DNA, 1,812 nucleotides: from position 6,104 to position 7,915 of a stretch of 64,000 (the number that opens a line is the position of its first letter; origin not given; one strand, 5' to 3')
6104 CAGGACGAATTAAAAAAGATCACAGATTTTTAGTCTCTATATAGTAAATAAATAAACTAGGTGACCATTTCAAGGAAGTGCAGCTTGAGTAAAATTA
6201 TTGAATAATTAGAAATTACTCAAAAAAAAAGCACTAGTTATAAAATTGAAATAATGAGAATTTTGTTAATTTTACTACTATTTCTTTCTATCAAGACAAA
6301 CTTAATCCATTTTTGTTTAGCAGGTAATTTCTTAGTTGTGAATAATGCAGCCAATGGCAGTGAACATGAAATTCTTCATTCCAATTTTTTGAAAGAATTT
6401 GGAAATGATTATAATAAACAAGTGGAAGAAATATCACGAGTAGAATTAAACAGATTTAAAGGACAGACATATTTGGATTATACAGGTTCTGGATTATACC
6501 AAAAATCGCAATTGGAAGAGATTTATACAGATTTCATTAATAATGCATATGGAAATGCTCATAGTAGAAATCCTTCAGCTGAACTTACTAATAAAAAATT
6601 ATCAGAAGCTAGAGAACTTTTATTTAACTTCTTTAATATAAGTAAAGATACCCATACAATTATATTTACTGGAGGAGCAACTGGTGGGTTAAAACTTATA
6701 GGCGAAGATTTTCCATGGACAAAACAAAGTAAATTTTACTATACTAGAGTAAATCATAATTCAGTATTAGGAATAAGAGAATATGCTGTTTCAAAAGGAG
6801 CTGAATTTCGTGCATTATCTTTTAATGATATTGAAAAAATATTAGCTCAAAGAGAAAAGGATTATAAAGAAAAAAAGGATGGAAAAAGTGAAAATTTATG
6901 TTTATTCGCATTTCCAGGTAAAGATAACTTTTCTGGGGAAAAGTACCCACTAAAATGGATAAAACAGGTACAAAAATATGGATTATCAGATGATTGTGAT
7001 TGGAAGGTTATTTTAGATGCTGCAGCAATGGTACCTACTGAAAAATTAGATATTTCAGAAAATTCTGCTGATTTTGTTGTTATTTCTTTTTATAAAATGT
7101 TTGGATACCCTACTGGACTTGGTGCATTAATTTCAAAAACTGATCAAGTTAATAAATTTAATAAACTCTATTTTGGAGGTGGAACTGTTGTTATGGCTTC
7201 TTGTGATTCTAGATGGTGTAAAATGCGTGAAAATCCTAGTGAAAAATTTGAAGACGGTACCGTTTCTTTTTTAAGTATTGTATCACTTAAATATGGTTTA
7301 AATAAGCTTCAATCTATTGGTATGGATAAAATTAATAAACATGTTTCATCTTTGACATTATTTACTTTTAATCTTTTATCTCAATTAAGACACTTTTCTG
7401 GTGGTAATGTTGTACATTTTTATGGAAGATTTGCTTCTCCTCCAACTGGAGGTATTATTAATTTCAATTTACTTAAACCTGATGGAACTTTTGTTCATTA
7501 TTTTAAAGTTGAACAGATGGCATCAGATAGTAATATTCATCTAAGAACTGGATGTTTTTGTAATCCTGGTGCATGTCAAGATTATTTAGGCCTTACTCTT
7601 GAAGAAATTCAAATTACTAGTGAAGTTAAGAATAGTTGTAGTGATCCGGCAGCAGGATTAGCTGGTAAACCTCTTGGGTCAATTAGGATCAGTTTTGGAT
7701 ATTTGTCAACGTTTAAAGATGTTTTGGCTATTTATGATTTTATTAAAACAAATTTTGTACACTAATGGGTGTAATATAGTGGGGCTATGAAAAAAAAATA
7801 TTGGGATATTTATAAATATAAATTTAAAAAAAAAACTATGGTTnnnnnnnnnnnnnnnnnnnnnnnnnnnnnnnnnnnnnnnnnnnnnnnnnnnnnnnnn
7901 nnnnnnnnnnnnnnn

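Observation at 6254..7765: Stand-alone MOCOS/ABA3-type cysteine-desulfurase domain with a signal peptide and no MOSC domain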

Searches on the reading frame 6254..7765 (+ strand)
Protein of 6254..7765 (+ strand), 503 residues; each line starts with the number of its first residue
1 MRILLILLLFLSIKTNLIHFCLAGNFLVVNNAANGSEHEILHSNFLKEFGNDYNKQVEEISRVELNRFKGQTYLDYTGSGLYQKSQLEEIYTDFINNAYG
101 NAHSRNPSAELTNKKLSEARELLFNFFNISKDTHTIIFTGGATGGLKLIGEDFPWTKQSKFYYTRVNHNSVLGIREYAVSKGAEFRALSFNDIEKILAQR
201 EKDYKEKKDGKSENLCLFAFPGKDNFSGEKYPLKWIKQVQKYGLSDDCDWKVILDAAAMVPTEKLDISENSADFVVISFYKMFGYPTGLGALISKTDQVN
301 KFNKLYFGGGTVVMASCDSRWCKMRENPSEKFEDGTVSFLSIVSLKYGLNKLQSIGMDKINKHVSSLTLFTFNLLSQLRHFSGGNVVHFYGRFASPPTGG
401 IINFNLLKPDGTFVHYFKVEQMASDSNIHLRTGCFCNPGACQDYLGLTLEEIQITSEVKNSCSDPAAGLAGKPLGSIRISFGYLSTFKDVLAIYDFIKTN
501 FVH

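Call 3: search_protein_families(library=pfam, proteins=[window:6254-7765:+], max_evalue=0.01)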
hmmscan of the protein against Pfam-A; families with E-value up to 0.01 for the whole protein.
window:6254-7765:+ (503 aa): 1 family
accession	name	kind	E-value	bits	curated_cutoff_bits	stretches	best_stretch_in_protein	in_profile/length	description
PF00266.25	Aminotran_5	-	6.5e-38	131.1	21.5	1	73-491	2-369/371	Aminotransferase class-V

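Call 4: search_protein_families(library=ncbifam, proteins=[window:6254-7765:+], max_evalue=0.01)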
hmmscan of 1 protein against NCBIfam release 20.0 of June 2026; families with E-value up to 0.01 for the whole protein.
window:6254-7765:+ (503 aa): 13 families
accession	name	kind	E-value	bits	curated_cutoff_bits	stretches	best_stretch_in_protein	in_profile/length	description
TIGR01979.1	sufS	subfamily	4.7e-31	108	475.1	1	72-439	20-364/403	SufS family cysteine desulfurase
TIGR01977.1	am_tr_V_EF2568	hypoth_equivalog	1.3e-26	93.5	377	1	72-440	1-341/376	cysteine desulfurase family protein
NF006791.0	PRK09295.1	equivalog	1.8e-17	63.6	661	1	72-437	25-365/406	cysteine desulfurase SufS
NF041166.1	f2_encap_cargo1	exception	1.4e-16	60.8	800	1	116-379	291-542/623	family 2A encapsulin nanocompartment cargo protein cysteine desulfurase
NF008126.0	PRK10874.1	equivalog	9.7e-16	57.9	607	1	245-437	186-359/401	cysteine desulfurase CsdA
NF040779.1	Sec_lyase_SclA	exception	4e-15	55.6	525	2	252-375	169-287/378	selenocysteine lyase SclA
TIGR03392.1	FeS_syn_CsdA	equivalog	5.4e-15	55.5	493.6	1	248-437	186-356/398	cysteine desulfurase CsdA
TIGR03235.1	DNA_S_dndA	equivalog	2e-09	37.2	480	1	73-310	1-230/353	cysteine desulfurase DndA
TIGR03402.1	FeS_nifS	equivalog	4e-08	32.4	530.75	1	73-309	2-223/379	cysteine desulfurase NifS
TIGR02006.1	IscS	equivalog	7.8e-07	28.4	643.2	1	72-311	5-233/402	IscS subfamily cysteine desulfurase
TIGR03403.1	nifS_epsilon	equivalog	3e-06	26.3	587.7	1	85-309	13-227/382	NifS family cysteine desulfurase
NF010611.0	PRK14012.1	equivalog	5.5e-06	25.5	548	1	71-310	6-236/406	IscS subfamily cysteine desulfurase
TIGR01976.1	am_tr_V_VC1184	hypoth_equivalog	0.00017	21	352.35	1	252-302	191-239/401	cysteine desulfurase-like protein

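Call 5: search_solved_structures(query=window:6254-7762:+, max_evalue=0.001, show_alignments=2)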
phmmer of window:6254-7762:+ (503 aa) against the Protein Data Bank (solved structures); distinct sequences matched with E-value up to 0.001: 49.
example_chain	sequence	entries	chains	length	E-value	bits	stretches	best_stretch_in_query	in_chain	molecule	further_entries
6a6e_A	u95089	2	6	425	5.6e-23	85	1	69-378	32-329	Cysteine desulfurase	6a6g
8d8s_A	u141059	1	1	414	4.2e-19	72.3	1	69-407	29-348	Cysteine desulfurase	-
5j8q_A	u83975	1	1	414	2e-14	56.8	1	86-406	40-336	Cysteine desulfurase SufS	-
7e6d_A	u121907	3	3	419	2e-14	56.8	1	86-406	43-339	Cysteine desulfurase SufS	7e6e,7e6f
5xt5_A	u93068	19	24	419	2e-14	56.8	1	86-406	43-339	Cysteine desulfurase SufS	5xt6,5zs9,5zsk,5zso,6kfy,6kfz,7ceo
7e6a_A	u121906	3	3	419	4e-14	55.8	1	86-383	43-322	Cysteine desulfurase SufS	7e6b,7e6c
4q75_A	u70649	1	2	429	4.8e-14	55.6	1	73-380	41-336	Cysteine desulfurase 2, chloroplastic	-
4q76_A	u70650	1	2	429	7e-14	55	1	73-378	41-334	Cysteine desulfurase 2, chloroplastic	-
7ceq_A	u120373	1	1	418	7.7e-14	54.9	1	86-406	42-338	Cysteine desulfurase SufS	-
7cer_A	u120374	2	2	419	7.8e-14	54.9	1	86-406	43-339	Cysteine desulfurase SufS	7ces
5vpr_A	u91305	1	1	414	2.9e-12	49.7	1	72-407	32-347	Cysteine desulfurase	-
5b7s_A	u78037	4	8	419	3.3e-12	49.5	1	55-437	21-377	Cysteine desulfurase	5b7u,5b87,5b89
6mrh_A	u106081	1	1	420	8.7e-11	44.8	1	72-433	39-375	Cysteine desulfurase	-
6mre_A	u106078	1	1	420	8.7e-11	44.8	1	72-433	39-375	Cysteine desulfurase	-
7rrn_A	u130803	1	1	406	9.1e-11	44.7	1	72-434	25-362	Cysteine desulfurase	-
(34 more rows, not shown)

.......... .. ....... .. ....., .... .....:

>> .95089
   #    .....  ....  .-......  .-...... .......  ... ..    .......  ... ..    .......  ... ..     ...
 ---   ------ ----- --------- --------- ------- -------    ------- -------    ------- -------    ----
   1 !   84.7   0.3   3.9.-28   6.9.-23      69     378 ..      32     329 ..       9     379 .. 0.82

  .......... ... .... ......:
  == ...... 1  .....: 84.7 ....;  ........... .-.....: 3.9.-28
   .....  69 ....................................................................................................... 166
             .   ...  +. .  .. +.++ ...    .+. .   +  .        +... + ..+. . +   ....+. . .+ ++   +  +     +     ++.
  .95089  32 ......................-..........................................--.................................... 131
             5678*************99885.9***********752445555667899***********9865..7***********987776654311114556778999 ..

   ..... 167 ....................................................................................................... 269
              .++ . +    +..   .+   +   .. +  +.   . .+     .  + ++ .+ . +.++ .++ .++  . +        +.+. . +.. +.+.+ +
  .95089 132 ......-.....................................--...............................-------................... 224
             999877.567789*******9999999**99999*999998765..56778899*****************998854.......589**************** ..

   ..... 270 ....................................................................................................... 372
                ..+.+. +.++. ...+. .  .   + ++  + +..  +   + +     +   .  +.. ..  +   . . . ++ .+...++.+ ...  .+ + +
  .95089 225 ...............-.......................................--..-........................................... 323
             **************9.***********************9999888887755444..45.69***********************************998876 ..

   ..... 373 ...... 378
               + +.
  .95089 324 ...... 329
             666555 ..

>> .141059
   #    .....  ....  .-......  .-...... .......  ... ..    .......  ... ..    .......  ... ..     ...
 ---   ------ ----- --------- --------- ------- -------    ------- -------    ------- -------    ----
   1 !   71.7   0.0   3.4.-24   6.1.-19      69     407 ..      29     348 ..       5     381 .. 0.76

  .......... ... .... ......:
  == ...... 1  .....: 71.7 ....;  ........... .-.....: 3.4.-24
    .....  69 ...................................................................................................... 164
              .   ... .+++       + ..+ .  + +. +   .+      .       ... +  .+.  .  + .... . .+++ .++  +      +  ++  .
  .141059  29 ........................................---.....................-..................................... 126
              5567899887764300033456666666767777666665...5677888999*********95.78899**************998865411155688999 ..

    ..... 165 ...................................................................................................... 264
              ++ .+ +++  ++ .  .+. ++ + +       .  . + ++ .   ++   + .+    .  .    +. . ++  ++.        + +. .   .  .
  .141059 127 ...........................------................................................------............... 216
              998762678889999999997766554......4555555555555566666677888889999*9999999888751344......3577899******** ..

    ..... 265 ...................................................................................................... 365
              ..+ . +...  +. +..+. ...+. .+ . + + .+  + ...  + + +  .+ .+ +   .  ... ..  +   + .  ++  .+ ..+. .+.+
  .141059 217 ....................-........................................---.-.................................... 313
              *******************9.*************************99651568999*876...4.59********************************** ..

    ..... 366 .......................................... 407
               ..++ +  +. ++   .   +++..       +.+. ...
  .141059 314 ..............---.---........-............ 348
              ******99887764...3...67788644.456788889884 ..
